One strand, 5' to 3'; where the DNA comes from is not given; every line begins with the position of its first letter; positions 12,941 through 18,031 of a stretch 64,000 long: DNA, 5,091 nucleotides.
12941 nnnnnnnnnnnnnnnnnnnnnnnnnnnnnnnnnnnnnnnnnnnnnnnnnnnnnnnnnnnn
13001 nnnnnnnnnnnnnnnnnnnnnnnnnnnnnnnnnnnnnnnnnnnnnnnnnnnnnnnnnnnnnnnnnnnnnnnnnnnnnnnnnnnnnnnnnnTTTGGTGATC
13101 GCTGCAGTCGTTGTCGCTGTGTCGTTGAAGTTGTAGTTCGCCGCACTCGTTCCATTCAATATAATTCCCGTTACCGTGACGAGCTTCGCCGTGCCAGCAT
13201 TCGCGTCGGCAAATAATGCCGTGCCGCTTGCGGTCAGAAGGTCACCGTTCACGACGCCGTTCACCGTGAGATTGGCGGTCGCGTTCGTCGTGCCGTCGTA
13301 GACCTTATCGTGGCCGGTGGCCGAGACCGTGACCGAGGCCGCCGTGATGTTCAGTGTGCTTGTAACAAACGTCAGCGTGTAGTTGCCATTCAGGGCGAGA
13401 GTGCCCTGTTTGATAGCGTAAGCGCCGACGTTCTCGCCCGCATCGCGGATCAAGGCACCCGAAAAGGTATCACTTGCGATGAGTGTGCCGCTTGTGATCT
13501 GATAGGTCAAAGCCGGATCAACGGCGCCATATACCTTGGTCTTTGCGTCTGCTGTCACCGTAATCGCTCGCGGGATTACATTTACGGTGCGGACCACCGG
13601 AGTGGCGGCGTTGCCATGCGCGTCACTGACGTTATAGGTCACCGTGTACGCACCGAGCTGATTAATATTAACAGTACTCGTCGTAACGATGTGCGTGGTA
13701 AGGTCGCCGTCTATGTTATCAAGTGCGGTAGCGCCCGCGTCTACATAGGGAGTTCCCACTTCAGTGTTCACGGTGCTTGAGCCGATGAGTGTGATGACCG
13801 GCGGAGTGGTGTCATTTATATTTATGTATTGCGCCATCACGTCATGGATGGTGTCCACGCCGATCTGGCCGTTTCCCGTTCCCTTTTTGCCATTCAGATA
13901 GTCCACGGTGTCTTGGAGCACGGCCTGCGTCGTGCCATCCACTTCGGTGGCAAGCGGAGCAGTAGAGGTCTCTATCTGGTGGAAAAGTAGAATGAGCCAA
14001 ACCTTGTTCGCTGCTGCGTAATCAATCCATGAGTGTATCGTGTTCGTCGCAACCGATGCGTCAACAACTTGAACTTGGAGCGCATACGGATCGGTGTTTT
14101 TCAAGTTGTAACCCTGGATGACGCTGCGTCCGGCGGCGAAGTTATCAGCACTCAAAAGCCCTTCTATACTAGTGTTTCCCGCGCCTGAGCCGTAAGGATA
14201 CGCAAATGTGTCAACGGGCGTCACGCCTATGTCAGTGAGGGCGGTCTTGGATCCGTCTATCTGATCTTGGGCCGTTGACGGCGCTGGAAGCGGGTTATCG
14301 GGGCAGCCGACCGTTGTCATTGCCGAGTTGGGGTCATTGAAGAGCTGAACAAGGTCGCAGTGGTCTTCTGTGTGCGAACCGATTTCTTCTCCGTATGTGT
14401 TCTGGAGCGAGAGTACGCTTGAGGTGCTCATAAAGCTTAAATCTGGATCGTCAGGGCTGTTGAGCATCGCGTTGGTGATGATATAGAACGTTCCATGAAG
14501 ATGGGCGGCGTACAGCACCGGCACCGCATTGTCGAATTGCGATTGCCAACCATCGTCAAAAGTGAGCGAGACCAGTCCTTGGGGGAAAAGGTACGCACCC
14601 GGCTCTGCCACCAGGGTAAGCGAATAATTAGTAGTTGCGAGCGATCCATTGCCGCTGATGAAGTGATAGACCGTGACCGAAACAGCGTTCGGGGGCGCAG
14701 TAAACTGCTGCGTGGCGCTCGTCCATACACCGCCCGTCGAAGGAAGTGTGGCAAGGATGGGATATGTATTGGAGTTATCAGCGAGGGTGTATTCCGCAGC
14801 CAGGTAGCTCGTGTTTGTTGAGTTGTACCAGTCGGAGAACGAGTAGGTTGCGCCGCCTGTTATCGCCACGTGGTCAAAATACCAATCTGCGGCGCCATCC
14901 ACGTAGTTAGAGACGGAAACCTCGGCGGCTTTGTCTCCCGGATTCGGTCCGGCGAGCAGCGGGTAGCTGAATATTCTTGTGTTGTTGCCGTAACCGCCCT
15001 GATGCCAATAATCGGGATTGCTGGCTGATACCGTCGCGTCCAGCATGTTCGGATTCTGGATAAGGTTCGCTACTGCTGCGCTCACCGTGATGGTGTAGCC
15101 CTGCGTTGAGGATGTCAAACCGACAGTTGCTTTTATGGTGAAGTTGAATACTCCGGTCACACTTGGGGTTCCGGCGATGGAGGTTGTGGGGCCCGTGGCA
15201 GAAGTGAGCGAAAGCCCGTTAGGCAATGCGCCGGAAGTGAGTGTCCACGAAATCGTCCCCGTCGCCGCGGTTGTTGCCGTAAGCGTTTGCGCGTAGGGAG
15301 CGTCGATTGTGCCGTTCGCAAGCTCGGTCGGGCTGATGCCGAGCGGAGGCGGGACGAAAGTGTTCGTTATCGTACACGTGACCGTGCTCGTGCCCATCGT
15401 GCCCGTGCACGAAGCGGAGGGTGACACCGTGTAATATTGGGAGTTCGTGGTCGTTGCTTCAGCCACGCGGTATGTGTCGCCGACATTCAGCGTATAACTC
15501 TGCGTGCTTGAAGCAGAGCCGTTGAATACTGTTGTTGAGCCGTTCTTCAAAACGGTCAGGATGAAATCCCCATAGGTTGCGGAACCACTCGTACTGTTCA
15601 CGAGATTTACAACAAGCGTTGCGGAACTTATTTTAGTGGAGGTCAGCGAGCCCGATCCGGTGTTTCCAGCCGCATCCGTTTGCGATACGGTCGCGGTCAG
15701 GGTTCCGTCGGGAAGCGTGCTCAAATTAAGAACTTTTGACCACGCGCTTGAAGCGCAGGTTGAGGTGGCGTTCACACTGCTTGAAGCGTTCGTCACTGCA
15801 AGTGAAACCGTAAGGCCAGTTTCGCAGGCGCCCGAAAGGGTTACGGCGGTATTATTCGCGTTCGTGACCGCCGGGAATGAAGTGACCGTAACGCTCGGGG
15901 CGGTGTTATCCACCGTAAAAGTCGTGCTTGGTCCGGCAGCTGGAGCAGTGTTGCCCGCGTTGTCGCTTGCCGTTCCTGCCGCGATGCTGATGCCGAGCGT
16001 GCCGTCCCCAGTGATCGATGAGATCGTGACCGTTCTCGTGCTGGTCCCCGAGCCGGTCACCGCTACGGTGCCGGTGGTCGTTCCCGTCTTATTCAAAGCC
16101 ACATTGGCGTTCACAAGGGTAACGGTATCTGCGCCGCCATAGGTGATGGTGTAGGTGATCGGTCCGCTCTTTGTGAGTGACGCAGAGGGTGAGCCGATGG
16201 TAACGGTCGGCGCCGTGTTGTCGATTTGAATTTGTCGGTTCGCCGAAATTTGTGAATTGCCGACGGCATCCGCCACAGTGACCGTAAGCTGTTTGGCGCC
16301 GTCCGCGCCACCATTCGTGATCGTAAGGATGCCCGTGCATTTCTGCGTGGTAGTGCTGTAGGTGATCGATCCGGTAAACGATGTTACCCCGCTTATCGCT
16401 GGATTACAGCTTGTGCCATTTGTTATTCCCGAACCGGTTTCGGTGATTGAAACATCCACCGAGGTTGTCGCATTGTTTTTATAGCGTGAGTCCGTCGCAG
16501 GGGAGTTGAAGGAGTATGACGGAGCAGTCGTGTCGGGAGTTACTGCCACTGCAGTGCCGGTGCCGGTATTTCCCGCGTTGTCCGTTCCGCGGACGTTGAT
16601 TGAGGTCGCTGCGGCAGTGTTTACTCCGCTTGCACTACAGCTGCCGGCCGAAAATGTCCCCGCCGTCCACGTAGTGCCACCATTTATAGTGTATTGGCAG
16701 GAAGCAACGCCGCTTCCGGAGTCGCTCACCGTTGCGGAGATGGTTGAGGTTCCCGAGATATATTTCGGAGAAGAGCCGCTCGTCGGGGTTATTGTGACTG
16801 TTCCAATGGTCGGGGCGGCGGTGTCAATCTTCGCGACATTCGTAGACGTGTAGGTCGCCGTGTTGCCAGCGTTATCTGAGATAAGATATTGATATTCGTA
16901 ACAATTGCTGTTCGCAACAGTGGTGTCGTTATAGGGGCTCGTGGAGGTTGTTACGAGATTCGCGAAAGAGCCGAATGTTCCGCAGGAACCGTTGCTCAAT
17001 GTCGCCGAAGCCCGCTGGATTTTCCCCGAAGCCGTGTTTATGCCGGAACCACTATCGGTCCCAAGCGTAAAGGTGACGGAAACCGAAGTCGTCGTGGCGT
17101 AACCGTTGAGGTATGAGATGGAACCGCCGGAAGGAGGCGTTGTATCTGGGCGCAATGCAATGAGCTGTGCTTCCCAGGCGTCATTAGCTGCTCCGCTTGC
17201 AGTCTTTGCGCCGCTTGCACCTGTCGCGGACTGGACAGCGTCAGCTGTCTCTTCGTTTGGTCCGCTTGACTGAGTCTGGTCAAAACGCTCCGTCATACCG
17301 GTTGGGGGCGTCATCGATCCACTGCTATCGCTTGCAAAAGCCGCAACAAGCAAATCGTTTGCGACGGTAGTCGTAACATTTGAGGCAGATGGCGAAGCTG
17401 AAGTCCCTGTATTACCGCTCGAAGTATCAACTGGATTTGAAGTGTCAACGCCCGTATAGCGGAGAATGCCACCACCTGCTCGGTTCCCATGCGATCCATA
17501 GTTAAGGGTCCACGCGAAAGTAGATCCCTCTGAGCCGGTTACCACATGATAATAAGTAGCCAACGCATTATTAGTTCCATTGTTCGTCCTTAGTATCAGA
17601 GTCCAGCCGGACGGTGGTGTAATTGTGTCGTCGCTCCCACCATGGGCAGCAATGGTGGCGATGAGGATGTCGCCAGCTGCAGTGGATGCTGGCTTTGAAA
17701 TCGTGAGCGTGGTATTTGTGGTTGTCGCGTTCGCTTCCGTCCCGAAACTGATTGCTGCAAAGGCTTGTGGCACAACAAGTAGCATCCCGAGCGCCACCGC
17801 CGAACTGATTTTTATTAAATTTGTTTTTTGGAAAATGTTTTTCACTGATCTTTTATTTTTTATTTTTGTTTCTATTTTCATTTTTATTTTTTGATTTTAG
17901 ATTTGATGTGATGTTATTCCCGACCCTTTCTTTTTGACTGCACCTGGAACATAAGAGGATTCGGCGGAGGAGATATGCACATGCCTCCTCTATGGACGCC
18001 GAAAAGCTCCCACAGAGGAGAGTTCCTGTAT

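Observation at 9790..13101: Seven-plus perfectly identical 450-bp tandem repeats inside the giant gene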

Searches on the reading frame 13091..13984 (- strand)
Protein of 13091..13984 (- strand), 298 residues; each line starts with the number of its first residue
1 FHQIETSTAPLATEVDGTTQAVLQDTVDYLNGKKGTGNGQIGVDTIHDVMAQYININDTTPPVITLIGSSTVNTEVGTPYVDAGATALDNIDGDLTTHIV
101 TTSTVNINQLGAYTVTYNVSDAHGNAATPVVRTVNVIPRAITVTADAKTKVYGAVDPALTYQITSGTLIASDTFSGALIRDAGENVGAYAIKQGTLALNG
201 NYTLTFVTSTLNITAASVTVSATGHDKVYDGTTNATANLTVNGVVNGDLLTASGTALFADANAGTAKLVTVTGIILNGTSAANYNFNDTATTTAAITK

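Call 48: find_related_loci(query=window:13091-13984:-, collection=metagenome_contigs, flank=10000)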
Query window:13091-13984:- (298 aa) in metagenome_contigs; peptide patterns used: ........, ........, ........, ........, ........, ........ (x = any residue, [..] = any of these).
183 stretches matched a pattern; 94 encode a relative of the query (tblastn E <= 1e-3); the best 80 are kept; 79 distinct loci.
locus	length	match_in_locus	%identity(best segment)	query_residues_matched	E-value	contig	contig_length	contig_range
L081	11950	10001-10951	51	52-297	1e-44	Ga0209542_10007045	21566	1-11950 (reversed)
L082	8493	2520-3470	51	52-297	2e-44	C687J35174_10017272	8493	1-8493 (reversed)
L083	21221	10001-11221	54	110-252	5e-34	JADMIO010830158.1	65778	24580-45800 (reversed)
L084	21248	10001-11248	60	140-253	6e-34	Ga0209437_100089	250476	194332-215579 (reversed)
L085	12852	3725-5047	58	82-265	2e-33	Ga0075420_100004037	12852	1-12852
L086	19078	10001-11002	49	107-296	2e-33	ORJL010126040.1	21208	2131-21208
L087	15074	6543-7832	58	82-253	2e-33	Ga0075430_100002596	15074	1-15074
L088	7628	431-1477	54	128-265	7e-33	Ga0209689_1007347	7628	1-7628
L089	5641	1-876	60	138-287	9e-33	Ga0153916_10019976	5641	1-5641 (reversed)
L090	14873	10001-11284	49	97-296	2e-32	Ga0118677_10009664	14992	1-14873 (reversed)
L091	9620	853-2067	48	110-287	1e-31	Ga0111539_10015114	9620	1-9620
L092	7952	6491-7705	48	110-287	6e-32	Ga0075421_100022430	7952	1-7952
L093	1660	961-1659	48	134-297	6e-32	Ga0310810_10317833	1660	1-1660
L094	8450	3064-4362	49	92-265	1e-31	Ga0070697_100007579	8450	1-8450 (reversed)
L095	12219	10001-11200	64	140-250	2e-31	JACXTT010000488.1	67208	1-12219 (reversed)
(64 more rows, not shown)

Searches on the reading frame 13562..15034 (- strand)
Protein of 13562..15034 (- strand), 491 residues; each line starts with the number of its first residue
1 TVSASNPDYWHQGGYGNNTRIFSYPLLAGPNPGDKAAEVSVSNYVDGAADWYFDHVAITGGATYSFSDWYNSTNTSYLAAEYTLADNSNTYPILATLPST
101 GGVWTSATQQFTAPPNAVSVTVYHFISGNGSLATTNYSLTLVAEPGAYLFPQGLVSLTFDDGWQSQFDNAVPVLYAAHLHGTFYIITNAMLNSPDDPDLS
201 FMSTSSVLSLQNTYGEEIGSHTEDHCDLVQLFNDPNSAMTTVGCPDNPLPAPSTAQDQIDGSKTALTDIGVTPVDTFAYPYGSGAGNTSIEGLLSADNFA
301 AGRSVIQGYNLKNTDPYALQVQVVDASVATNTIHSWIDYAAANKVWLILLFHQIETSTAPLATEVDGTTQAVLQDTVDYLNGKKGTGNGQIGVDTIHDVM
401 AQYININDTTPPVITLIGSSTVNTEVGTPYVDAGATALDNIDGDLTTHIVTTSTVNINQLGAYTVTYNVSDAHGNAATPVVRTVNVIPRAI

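Call 29: find_homologous_proteins(query=window:13562-15034:-, max_evalue=0.00001)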
Query window:13562-15034:- (491 aa): 291 proteins with E <= 0.00001 among 8000 candidates; the best 120 are listed.
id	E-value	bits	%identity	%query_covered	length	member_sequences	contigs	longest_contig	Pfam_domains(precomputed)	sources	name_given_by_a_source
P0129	4.6e-134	466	57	18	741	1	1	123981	PF23237.2,PF19408.6,PF15418.13,PF18981.7,PF02494.23,PF07523.19,PF13750.13,PF16403.12,PF19077.7,PF04234.19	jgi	jgi:hypothetical protein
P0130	2.1e-129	451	47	17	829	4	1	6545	PF15418.13,PF18981.7,PF02494.23,PF13750.13,PF16403.12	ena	-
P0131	1.0e-128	449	66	16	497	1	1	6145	PF02097.21,PF23237.2,PF00801.27,PF18981.7,PF15919.12,PF17963.8,PF02494.23,PF16403.12,PF01661.28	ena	-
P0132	1.2e-114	402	44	99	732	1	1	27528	PF01522.27,PF16403.12,PF01471.24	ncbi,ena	-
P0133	4.1e-111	391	36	77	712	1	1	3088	PF01522.27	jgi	-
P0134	7.3e-111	390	64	14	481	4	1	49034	PF18981.7,PF02494.23,PF25321.2,PF16403.12,PF03422.22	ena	-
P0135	3.4e-107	378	32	78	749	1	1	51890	PF18981.7,PF01522.27,PF02494.23,PF16403.12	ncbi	-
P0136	1.0e-104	369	34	71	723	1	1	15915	PF01522.27,PF02018.24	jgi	jgi:peptidoglycan/xylan/chitin deacetylase (PgdA/CDA1 family)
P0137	3.9e-98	348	55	18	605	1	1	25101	PF02494.23,PF16403.12,PF04234.19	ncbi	ncbi:partial Pesticidal crystal protein Cry22Aa, partial [Methanosarcinales archaeon]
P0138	4.7e-96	341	60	18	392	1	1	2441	PF23237.2,PF00801.27,PF18981.7,PF17963.8,PF02494.23,PF07523.19,PF16403.12,PF19077.7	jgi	jgi:hypothetical protein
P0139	1.7e-93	332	47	42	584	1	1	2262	PF01522.27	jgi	jgi:peptidoglycan/xylan/chitin deacetylase (PgdA/CDA1 family)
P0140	3.1e-93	332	54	18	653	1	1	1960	PF15418.13,PF18981.7,PF02494.23,PF07523.19,PF13750.13,PF00028.24,PF16403.12,PF12245.15,PF19077.7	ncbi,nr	ncbi:MAG: DUF5011 domain-containing protein, partial [Alphaproteobacteria bacterium]|nr:DUF5011 doma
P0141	2.7e-92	328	48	42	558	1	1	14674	PF01522.27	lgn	-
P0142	9.8e-91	323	39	41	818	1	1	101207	PF01522.27,PF17957.8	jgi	jgi:peptidoglycan/xylan/chitin deacetylase (PgdA/CDA1 family)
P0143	1.9e-90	322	33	81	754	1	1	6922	PF18981.7,PF01522.27,PF02494.23,PF16403.12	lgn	-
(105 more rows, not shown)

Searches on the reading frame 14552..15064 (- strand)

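Call 58: search_protein_families(library=pfam, proteins=[window:14552-15064:-], max_evalue=0.1)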
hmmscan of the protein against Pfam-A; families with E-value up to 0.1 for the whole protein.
window:14552-15064:- (171 aa): 2 families
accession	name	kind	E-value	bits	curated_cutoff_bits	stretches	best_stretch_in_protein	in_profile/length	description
PF02018.23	CBM_4_9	-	0.0003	21.6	25.9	1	66-134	57-129/136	Carbohydrate binding domain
PF20454.4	GpA_nuclease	-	0.0056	16.3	22.5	1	47-127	91-167/294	Terminase large subunit gpA, endonuclease domain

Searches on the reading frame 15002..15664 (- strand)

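Call 58: search_protein_families(library=pfam, proteins=[window:15002-15664:-], max_evalue=0.1)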
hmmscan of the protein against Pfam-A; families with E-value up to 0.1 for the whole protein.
window:15002-15664:- (221 aa): 1 family
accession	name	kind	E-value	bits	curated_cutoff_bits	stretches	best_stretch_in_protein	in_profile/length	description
PF05345.18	He_PIG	-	9.1e-09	36.1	24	1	107-195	2-96/96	Putative Ig domain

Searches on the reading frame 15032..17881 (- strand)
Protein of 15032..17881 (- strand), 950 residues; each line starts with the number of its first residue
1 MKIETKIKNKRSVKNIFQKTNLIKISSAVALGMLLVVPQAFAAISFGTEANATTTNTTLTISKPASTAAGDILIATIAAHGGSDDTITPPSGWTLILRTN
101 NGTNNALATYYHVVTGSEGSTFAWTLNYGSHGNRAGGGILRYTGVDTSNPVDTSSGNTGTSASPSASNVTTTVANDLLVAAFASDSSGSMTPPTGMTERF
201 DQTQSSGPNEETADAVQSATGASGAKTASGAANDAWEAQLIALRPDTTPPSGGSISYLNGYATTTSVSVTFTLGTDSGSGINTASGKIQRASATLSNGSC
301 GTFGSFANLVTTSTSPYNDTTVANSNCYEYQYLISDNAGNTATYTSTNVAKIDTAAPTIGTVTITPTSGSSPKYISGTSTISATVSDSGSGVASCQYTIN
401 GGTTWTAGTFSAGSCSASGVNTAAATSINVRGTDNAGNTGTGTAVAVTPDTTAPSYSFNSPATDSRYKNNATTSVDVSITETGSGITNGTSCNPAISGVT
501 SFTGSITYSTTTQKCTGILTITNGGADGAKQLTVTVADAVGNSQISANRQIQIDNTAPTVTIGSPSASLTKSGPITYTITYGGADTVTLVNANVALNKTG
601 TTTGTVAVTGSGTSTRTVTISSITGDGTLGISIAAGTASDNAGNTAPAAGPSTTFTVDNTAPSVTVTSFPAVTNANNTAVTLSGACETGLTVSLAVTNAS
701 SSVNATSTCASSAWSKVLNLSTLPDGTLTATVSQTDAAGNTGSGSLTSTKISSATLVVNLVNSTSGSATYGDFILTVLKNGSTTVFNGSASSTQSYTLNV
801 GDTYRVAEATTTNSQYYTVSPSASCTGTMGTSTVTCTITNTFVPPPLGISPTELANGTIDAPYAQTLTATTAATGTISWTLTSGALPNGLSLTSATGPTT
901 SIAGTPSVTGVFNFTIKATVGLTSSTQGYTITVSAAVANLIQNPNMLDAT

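Call 77: find_homologous_proteins(query=window:15032-17881:-, max_evalue=1e-20)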
Query window:15032-17881:- (950 aa): 204 proteins with E <= 1e-20 among 8000 candidates; the best 120 are listed.
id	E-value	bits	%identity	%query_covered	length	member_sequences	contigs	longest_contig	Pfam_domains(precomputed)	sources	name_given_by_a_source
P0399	2.6e-252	858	40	33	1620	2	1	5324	PF13750.13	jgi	jgi:hypothetical protein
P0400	3.0e-175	603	44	28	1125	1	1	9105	PF05430.18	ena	-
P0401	5.6e-119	417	42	17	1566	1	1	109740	PF25833.1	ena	-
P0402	5.0e-116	407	47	17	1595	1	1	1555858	-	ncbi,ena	-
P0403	6.0e-115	404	36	34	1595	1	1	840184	PF22352.3,PF02368.25,PF01471.24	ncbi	-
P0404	3.9e-106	375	35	77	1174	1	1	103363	PF01471.24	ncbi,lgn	ncbi:MAG: peptidoglycan-binding protein [Patescibacteria group bacterium]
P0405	4.6e-103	364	55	13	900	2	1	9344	PF13287.13,PF13290.14,PF16656.12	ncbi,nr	ncbi:MAG: chitobiase/beta-hexosaminidase C-terminal domain-containing protein, partial [Candidatus P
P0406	3.1e-99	352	51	18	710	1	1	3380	-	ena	-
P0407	1.9e-98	349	40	37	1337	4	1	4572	PF13750.13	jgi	jgi:hypothetical protein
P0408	2.3e-98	349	53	12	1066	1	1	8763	PF13750.13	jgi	-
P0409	1.8e-95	339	54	21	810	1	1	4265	-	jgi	jgi:hypothetical protein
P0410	7.3e-85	304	43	26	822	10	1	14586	-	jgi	jgi:hypothetical protein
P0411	5.8e-82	295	32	34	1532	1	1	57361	PF17957.8,PF13287.13,PF13750.13,PF13290.14,PF24893.1,PF19077.7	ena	-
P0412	1.5e-79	287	46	19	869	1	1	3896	PF25023.2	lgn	-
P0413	2.1e-79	286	46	22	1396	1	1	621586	PF13287.13,PF13290.14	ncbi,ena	-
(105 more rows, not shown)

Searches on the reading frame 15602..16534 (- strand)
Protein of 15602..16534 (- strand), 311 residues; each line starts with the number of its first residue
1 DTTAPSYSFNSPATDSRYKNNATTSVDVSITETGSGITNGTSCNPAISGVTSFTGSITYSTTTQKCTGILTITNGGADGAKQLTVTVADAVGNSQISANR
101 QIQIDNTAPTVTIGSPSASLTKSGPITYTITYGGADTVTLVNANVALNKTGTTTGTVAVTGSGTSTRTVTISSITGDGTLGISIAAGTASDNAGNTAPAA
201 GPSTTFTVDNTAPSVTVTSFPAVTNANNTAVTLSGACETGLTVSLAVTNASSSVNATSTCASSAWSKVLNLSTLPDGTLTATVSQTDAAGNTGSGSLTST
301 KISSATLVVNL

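Call 58: search_protein_families(library=pfam, proteins=[window:15602-16534:-], max_evalue=0.1)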
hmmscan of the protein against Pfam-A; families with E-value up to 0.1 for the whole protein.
window:15602-16534:- (311 aa): 2 families
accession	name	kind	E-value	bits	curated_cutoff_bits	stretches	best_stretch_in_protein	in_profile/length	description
PF19077.6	Big_13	-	3e-10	40.9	27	2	223-297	23-95/102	Bacterial Ig-like domain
PF13750.12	Big_3_3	-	0.00013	22.1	27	0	78-122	14-58/157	Bacterial Ig-like domain (group 3)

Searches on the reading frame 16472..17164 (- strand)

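Call 58: search_protein_families(library=pfam, proteins=[window:16472-17164:-], max_evalue=0.1)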
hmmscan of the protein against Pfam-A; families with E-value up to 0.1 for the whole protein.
window:16472-17164:- (231 aa): 1 family
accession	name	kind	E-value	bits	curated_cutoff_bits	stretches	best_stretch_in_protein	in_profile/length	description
PF12245.14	Big_3_2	-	0.018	15.7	23.3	1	33-110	38-118/122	Bacterial Ig-like domain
